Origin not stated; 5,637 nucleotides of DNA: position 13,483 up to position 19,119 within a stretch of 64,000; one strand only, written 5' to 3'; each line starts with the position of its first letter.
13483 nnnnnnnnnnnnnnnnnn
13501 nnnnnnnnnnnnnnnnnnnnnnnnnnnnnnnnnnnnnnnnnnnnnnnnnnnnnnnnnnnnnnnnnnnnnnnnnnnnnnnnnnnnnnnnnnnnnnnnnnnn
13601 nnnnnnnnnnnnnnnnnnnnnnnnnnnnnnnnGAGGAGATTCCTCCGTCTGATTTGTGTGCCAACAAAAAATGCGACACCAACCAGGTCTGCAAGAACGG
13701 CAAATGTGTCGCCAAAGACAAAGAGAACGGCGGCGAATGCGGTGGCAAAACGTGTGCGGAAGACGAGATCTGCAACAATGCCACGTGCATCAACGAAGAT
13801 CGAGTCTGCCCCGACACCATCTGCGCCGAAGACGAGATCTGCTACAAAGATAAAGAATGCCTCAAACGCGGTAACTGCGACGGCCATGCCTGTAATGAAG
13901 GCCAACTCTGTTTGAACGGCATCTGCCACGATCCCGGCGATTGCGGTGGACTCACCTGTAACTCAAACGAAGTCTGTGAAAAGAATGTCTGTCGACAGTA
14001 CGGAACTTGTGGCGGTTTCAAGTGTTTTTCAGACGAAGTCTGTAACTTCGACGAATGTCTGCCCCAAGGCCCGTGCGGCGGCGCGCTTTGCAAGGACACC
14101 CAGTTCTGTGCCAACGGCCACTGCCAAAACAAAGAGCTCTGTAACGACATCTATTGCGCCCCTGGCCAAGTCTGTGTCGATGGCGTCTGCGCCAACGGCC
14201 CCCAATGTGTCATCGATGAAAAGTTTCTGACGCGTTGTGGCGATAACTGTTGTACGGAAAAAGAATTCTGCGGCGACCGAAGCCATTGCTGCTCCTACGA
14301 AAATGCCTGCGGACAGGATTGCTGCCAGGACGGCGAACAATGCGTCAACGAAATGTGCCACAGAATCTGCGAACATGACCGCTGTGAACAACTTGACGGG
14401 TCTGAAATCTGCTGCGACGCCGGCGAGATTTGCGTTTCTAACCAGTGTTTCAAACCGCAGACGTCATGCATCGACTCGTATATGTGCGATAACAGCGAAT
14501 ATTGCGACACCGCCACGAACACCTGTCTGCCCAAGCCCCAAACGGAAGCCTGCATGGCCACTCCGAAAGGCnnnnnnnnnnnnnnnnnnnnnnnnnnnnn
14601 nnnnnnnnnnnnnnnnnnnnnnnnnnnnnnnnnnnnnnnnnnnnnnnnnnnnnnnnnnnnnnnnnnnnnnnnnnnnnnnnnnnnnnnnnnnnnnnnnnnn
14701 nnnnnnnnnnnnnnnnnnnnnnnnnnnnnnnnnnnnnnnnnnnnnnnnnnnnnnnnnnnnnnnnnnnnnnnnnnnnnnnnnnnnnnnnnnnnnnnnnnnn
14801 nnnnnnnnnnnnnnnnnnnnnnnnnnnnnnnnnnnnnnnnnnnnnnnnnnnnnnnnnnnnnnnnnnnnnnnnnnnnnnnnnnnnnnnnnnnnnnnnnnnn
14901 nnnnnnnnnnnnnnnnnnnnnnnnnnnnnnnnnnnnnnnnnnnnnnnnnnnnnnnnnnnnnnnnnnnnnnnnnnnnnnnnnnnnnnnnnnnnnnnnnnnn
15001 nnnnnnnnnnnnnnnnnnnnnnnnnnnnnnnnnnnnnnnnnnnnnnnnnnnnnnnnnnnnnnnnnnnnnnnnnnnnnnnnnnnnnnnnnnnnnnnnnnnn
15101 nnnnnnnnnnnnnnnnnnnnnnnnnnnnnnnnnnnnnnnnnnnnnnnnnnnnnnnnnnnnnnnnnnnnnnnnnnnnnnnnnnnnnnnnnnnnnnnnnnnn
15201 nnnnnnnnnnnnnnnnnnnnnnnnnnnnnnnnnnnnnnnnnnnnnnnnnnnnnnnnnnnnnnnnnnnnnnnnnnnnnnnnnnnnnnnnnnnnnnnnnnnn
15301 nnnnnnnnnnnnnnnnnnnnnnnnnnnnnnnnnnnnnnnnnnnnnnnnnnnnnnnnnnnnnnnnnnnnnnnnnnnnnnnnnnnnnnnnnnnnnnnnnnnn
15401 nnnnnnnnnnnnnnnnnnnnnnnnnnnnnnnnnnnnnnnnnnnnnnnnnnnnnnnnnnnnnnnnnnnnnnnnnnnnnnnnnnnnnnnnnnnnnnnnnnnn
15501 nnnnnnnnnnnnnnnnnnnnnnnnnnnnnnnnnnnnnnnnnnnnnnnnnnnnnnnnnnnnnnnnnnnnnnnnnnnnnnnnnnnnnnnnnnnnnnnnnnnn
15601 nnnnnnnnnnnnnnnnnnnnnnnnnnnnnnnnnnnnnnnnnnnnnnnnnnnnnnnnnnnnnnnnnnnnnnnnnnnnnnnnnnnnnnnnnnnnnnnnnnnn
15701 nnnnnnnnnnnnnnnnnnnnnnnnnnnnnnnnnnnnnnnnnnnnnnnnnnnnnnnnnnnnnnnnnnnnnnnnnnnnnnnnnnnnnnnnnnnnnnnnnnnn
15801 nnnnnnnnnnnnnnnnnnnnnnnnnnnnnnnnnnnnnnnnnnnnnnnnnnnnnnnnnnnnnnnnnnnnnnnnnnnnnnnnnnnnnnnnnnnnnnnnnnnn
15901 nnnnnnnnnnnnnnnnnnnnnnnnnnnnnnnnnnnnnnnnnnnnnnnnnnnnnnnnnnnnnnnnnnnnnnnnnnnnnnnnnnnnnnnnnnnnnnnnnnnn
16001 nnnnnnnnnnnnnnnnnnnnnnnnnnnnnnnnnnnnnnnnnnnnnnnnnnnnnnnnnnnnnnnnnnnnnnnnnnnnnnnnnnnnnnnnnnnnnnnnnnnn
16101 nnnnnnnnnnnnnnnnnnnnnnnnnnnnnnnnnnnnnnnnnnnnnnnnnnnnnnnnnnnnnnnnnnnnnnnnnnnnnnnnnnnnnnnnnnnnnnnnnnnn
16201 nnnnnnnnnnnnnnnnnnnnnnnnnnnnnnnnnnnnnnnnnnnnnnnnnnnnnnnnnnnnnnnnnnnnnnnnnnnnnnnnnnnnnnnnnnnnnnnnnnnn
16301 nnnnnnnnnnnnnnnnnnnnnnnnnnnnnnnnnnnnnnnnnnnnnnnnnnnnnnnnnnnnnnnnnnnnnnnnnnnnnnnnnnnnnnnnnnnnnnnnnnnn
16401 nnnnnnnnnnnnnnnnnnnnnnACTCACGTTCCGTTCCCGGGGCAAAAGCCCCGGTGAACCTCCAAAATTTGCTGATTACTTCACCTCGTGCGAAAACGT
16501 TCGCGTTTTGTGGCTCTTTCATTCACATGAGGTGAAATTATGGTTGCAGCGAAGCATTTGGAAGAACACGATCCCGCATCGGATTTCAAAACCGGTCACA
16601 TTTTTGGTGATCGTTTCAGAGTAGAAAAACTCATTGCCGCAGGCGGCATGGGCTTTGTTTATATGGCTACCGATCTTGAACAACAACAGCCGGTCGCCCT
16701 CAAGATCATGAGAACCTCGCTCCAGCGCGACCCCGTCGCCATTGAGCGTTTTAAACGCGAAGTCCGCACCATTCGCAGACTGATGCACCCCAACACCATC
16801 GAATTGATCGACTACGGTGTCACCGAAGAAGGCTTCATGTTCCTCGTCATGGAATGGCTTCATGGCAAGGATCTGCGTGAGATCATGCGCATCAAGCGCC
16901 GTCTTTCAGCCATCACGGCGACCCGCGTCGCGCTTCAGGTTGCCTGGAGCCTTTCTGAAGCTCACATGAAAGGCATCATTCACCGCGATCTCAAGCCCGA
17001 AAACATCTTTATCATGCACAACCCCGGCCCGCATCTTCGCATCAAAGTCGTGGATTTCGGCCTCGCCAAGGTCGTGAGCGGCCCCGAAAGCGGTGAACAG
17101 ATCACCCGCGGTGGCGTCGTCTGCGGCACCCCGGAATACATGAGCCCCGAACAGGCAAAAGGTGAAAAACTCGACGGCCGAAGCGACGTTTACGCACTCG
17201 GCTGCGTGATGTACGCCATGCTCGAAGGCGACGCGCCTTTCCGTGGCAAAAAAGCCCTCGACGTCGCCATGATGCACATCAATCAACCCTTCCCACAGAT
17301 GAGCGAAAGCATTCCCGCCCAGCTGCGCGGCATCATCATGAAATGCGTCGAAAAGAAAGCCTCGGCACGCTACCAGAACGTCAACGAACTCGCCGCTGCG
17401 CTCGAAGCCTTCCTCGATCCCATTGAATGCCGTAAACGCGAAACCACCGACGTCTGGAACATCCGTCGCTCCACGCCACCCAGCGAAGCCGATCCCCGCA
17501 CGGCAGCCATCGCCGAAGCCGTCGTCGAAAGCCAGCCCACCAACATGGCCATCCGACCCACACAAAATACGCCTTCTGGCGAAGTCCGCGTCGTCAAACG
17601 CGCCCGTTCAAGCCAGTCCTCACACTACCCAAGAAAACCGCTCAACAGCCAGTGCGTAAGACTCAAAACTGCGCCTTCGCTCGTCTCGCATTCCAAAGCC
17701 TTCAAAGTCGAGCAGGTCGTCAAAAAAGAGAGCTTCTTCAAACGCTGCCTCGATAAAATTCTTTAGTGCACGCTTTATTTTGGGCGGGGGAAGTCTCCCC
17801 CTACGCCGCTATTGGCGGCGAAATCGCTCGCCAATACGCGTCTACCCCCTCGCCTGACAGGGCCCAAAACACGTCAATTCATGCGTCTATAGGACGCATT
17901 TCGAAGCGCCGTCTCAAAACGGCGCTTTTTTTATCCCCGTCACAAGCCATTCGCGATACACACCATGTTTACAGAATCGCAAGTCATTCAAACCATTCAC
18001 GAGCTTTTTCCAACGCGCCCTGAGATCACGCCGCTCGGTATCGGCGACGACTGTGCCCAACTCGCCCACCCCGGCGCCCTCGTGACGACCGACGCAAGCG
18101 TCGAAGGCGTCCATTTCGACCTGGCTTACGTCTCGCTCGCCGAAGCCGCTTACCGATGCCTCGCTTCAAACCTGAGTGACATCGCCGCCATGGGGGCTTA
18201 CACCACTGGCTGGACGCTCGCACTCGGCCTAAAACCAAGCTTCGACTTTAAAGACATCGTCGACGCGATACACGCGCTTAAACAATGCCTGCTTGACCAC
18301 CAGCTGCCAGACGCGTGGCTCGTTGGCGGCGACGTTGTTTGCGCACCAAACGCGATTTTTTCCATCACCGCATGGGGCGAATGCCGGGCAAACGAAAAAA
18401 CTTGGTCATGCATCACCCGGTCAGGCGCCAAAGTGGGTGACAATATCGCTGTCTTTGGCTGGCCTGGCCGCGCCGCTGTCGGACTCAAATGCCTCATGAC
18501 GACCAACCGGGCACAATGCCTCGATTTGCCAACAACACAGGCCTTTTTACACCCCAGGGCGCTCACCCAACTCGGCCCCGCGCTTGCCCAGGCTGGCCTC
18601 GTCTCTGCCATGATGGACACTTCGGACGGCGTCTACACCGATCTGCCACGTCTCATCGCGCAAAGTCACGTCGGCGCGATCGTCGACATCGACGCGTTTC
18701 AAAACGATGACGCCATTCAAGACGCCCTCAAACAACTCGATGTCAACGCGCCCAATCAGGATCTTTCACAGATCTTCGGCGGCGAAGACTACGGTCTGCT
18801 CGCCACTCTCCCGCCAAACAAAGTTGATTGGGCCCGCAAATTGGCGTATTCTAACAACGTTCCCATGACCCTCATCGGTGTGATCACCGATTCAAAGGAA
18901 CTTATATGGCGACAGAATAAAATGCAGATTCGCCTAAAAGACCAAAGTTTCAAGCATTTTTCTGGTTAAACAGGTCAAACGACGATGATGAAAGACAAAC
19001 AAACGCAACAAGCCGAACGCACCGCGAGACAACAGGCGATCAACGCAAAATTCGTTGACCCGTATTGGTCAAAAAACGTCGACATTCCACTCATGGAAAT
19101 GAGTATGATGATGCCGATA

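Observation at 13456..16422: Giant integrin-alpha-like lipoprotein built from tandem 4-Cys modules, a Ca-loop FG-GAP propeller and an Ig/CARDB-like tail (paralog 1 of 2)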

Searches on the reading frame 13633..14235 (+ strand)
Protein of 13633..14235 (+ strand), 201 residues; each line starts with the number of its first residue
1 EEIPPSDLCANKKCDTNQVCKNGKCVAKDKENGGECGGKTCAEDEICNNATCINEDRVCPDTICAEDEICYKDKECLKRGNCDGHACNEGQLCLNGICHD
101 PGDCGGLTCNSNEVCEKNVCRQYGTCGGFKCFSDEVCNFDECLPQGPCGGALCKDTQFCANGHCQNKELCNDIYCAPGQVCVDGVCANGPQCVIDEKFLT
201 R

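Call 52: search_protein_families(library=pfam, proteins=[window:13633-14235:+], max_evalue=10)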
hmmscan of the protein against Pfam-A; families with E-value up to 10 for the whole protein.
window:13633-14235:+ (201 aa): 2 families
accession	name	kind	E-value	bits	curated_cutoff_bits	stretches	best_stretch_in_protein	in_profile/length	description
PF23416.1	DUF7107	-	0.032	15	24.6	1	11-53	5-47/48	Domain of unknown function (DUF7107)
PF25543.1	zf-CCCH_tandem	-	0.061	13.9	24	1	162-195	9-42/51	Tandem CCCH zinc finger domains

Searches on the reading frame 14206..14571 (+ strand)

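Call 52: search_protein_families(library=pfam, proteins=[window:14206-14571:+], max_evalue=10)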
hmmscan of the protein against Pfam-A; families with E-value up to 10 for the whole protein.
window:14206-14571:+ (122 aa): 1 family
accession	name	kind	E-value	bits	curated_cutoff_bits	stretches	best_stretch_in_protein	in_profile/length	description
PF13581.12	HATPase_c_2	-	0.024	15.1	27.4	1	33-65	22-54/127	Histidine kinase-like ATPase domain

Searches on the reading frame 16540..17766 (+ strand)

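Call 12: search_protein_families(library=pfam, proteins=[window:16540-17766:+], max_evalue=0.001)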
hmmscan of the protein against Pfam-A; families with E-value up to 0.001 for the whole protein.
window:16540-17766:+ (408 aa): 5 families
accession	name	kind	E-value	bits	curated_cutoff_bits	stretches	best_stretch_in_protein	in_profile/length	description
PF00069.31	Pkinase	-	2.7e-48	165.1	31.7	1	27-279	2-253/263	Protein kinase domain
PF07714.23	PK_Tyr_Ser-Thr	-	3.5e-34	118.7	23.1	1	28-278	3-249/258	Protein tyrosine and serine/threonine kinase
PF03109.22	ABC1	-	3.8e-09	36.5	22.9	1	100-178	143-216/244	ABC1 atypical kinase-like domain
PF01636.29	APH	-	1.3e-05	25.5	23.2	0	35-114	7-85/239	Phosphotransferase enzyme family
PF06293.20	Kdo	-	0.00025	21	21.3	1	55-173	43-166/207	Lipopolysaccharide kinase (Kdo/WaaP) family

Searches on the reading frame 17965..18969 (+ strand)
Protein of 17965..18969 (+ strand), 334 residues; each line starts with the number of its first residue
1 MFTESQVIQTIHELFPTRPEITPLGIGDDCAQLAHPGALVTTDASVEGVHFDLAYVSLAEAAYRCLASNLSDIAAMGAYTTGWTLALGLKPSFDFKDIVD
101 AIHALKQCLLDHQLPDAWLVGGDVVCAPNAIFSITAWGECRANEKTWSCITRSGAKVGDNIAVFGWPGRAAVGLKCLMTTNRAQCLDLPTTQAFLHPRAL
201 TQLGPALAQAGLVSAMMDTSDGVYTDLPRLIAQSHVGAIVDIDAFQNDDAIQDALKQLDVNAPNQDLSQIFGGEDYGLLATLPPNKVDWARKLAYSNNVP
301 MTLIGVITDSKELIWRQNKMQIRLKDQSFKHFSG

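Call 12: search_protein_families(library=pfam, proteins=[window:17965-18969:+], max_evalue=0.001)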
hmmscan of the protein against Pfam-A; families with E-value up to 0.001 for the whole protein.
window:17965-18969:+ (334 aa): 2 families
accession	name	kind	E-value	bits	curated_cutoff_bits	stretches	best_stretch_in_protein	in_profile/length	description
PF00586.29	AIRS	-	5.9e-13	49.7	24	1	27-139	1-111/112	AIR synthase related protein, N-terminal domain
PF02769.27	AIRS_C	-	3.4e-11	44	23.1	1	198-312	45-150/156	AIR synthase related protein, C-terminal domain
